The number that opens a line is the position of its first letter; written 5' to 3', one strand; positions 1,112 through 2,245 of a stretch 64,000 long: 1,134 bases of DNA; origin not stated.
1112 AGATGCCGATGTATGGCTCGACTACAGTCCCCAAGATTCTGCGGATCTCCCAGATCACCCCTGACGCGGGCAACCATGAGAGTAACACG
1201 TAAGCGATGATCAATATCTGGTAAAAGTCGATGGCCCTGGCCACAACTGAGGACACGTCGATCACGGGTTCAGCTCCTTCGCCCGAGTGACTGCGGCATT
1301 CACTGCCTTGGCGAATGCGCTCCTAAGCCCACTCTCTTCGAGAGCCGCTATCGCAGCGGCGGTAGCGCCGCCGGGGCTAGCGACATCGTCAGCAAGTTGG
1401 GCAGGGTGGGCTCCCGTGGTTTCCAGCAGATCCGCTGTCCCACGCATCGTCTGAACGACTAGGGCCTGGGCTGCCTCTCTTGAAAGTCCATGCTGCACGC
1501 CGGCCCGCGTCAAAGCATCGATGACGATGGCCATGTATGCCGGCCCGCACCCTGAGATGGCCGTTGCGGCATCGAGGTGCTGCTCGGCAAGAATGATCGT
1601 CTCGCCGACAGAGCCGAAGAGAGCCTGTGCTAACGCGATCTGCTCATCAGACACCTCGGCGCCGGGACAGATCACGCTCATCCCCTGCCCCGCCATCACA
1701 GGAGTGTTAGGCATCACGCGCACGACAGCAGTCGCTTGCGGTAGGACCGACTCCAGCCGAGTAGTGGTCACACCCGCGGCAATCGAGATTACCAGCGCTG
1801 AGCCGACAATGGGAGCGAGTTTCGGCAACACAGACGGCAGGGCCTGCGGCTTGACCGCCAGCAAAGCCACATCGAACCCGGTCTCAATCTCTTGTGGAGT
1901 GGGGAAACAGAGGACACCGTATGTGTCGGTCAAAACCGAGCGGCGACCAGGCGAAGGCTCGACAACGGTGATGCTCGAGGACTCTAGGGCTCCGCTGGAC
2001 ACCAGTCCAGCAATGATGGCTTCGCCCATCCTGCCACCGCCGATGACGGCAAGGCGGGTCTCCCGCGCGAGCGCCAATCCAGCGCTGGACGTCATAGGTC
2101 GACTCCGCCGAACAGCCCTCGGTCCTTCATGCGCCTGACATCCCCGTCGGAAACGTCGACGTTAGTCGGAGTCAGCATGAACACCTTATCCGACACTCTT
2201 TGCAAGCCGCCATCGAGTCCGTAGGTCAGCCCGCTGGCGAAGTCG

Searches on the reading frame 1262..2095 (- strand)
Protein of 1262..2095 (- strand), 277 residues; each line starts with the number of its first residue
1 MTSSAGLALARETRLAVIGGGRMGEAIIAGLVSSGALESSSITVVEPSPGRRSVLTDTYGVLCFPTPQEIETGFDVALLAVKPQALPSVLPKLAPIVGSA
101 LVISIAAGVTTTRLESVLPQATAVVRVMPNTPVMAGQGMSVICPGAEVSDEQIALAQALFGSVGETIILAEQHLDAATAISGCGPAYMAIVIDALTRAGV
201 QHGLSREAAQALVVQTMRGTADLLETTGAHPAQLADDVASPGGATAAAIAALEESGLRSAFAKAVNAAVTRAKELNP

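Call 23: find_encoding_contigs(protein=window:1262-2095:-, flank=10000, max_places=10)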
Protein window:1262-2095:- (277 aa): 23 contigs read that carry it; 7 places shown.
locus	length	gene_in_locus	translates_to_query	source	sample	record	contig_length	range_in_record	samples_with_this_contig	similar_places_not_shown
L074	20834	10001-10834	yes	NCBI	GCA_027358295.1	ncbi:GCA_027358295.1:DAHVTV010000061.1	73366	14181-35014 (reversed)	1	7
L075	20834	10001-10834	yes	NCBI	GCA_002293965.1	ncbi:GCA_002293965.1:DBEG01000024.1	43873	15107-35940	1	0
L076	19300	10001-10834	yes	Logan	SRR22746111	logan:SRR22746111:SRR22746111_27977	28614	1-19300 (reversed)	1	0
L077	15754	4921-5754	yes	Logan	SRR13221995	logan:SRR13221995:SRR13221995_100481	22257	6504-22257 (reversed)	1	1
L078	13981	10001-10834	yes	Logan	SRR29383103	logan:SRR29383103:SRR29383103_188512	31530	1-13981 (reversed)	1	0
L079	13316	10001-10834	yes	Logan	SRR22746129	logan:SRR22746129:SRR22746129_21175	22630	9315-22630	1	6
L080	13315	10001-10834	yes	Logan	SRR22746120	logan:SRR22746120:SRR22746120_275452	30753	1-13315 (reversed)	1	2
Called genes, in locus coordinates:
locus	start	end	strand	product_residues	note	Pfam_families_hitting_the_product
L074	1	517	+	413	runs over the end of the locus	PF01098:FTSW_RODA_SPOVE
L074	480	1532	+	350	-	PF03033:Glyco_transf_28, PF13579:Glyco_trans_4_4 (weak), PF04101:Glyco_tran_28_C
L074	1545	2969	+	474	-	PF01225:Mur_ligase, PF08245:Mur_ligase_M, PF02875:Mur_ligase_C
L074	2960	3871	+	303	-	PF01565:FAD_binding_4, PF02873:MurB_C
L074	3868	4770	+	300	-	PF08478:POTRA_1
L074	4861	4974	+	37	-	-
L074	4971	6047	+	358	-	PF00091:Tubulin, PF12327:FtsZ_C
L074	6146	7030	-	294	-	-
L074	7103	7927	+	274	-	PF02578:Cu-oxidase_4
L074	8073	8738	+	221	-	PF01895:PhoU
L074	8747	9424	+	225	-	PF01168:Ala_racemase_N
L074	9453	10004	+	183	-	PF04472:SepF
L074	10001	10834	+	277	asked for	PF03807:F420_oxidored, PF14748:P5CR_dimer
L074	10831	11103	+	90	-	PF02325:CCB3_YggT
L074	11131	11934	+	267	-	PF05103:DivIVA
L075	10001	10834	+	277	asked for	PF03807:F420_oxidored, PF14748:P5CR_dimer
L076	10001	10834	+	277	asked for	PF03807:F420_oxidored, PF14748:P5CR_dimer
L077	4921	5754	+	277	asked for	PF03807:F420_oxidored, PF14748:P5CR_dimer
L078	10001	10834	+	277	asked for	PF03807:F420_oxidored, PF14748:P5CR_dimer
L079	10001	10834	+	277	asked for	PF03807:F420_oxidored, PF14748:P5CR_dimer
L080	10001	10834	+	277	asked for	PF03807:F420_oxidored, PF14748:P5CR_dimer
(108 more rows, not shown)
